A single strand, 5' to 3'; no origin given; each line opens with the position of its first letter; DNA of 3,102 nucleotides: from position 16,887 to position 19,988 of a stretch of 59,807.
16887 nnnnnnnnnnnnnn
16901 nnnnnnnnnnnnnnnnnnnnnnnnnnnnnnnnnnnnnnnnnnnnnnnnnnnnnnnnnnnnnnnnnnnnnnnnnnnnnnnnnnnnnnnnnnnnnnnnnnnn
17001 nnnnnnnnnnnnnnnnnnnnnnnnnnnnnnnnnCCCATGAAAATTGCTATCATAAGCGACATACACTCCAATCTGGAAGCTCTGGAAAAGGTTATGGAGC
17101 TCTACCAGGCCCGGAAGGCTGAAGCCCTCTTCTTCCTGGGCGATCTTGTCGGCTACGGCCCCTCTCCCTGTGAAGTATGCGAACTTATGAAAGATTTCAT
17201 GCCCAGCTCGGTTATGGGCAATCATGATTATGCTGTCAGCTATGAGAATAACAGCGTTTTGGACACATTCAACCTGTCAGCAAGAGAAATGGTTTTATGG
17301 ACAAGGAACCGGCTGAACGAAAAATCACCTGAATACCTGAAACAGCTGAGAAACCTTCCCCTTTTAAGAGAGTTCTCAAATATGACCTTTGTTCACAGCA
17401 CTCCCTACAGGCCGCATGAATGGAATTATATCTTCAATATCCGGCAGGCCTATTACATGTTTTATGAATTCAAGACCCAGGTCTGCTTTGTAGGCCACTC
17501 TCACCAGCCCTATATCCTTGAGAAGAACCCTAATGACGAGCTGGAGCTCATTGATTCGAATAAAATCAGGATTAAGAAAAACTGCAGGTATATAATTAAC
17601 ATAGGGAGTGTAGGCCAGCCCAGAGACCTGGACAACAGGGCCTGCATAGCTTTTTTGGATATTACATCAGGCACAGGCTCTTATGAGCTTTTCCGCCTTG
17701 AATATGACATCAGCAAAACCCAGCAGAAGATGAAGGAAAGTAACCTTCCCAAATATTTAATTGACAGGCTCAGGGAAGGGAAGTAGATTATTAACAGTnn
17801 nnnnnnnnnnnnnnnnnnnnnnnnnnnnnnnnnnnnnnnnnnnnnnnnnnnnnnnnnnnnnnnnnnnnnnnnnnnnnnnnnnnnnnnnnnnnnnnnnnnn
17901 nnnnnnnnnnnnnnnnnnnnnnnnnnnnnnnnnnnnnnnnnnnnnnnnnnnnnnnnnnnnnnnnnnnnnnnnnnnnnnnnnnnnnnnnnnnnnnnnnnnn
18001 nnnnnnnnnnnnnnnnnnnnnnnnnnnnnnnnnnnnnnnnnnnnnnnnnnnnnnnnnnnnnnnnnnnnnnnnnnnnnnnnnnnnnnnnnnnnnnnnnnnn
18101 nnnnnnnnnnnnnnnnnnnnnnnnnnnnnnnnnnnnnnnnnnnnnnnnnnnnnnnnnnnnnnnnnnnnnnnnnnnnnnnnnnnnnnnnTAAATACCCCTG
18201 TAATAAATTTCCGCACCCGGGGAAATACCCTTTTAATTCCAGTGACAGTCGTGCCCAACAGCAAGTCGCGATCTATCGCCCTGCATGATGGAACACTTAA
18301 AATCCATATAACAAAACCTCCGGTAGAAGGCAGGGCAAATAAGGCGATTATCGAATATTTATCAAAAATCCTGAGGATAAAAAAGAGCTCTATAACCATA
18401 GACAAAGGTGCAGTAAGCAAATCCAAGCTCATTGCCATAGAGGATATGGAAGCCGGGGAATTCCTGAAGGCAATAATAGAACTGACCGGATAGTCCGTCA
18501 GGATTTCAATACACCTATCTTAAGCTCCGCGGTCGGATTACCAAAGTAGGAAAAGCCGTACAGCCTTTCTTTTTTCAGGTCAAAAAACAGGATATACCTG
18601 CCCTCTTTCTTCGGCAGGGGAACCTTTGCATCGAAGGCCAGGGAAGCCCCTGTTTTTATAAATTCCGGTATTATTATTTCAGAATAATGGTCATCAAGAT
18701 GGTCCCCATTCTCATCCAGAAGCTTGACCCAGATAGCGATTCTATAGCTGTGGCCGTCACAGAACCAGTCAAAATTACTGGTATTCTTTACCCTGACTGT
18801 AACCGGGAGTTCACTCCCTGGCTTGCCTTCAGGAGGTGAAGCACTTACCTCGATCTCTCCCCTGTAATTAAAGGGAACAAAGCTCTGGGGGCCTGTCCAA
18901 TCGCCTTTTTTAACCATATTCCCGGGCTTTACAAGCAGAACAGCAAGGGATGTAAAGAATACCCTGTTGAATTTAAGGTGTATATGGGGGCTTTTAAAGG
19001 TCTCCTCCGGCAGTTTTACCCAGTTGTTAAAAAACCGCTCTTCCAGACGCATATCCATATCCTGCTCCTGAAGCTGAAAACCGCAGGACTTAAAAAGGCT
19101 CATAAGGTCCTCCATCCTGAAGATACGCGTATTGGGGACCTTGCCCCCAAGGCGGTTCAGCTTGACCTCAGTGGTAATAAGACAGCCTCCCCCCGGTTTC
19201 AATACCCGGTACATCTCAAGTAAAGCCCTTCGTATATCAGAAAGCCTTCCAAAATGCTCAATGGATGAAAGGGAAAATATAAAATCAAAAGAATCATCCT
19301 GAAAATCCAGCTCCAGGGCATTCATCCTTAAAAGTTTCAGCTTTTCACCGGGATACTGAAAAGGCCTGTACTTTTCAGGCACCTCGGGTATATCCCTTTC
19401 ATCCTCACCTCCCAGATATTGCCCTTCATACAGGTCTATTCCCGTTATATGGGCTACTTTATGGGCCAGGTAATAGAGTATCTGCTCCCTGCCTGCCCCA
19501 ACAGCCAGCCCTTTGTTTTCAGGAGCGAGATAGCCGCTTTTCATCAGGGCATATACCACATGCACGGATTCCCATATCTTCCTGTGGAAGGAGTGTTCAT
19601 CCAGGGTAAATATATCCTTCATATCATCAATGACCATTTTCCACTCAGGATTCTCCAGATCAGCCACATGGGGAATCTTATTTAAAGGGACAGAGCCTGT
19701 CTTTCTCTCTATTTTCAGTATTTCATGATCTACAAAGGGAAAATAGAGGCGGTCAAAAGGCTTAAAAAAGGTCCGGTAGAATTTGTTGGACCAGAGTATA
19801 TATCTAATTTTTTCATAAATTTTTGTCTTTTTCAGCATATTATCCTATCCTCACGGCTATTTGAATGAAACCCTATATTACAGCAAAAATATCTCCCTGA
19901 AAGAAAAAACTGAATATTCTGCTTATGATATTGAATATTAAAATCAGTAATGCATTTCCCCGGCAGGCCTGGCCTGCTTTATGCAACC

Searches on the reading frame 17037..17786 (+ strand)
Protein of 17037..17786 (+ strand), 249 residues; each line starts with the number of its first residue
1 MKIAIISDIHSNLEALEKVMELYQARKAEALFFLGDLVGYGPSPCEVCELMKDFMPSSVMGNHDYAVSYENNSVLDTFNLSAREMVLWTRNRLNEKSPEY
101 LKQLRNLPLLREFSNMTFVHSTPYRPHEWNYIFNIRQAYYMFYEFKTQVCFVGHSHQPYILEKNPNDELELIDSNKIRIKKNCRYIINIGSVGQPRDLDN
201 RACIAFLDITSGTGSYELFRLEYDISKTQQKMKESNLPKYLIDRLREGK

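Call 72: search_protein_families(library=pfam, proteins=[window:17037-17786:+], max_evalue=0.00001)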
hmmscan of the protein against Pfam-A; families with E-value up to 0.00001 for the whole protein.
window:17037-17786:+ (249 aa): 2 families
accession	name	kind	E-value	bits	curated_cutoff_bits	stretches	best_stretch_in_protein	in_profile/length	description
PF12850.12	Metallophos_2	-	3.3e-18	66.6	27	1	1-211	1-153/154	Calcineurin-like phosphoesterase superfamily domain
PF00149.33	Metallophos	-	1.3e-15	58.8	21.5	1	1-158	1-191/191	Calcineurin-like phosphoesterase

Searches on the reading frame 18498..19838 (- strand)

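Call 45: search_protein_families(library=pfam, proteins=[window:18498-19838:-], max_evalue=0.00001)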
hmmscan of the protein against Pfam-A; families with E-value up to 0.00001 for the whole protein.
window:18498-19838:- (446 aa): 6 families
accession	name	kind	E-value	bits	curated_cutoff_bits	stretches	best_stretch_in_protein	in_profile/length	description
PF08241.18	Methyltransf_11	-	8.6e-16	58.8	21.2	1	111-220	1-94/95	Methyltransferase domain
PF13649.12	Methyltransf_25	-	3e-11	44.3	27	1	111-217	2-97/97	Methyltransferase domain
PF01209.24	Ubie_methyltran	-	1.8e-07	31.2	20.1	1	163-221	98-151/233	ubiE/COQ5 methyltransferase family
PF08242.18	Methyltransf_12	-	4.4e-07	31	30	1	113-218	3-97/98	Methyltransferase domain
PF13489.12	Methyltransf_23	-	1.3e-06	28.6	27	1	104-256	20-161/164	Methyltransferase domain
PF13847.12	Methyltransf_31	-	1.5e-06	28.4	27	0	170-231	59-119/145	Methyltransferase domain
